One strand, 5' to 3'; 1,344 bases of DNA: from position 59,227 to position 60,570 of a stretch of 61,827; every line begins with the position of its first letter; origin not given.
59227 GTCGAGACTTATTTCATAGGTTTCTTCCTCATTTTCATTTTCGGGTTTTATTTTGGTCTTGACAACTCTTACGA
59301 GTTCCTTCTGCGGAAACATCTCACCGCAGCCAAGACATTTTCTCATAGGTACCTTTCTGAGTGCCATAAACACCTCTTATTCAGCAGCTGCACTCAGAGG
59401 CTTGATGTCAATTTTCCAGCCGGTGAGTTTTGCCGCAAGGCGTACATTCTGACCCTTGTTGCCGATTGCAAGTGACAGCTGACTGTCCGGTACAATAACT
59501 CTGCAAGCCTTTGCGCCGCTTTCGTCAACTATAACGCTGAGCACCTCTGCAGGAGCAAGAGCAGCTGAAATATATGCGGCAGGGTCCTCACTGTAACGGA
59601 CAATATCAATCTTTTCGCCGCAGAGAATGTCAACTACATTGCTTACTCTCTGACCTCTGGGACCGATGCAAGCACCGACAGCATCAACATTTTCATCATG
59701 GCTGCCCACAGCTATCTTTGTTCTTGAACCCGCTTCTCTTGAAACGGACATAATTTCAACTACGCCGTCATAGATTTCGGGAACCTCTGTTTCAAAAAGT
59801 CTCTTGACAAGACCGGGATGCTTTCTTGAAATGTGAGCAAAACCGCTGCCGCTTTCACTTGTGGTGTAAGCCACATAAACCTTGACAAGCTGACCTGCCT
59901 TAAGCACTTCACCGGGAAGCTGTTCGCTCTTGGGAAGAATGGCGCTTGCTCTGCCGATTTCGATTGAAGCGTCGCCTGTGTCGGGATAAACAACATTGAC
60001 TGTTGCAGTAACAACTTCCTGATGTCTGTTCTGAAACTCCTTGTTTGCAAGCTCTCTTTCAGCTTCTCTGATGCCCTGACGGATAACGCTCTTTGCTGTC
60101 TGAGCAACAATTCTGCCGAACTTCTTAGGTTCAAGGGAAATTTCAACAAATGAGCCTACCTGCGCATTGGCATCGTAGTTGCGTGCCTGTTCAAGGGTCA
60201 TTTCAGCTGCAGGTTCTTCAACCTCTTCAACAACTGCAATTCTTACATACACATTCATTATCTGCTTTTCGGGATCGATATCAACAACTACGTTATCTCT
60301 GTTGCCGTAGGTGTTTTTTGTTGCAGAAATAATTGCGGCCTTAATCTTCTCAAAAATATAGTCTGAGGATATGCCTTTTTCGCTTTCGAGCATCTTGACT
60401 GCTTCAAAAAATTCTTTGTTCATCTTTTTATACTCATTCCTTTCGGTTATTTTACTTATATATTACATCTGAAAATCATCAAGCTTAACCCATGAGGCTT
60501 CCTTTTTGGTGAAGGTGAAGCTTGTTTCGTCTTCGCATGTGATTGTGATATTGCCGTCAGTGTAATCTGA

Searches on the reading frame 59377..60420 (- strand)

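Call 77: search_protein_families(library=pfam, proteins=[window:59377-60420:-], max_evalue=0.00001)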
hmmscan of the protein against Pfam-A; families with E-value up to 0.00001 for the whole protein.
window:59377-60420:- (347 aa): 2 families
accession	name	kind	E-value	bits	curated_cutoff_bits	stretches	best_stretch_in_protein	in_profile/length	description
PF08529.16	NusA_N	-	2.2e-38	131.6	23.8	1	3-123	1-119/119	NusA N-terminal domain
PF13184.12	KH_5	-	1.1e-27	96.4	27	1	230-297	1-68/69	NusA-like KH domain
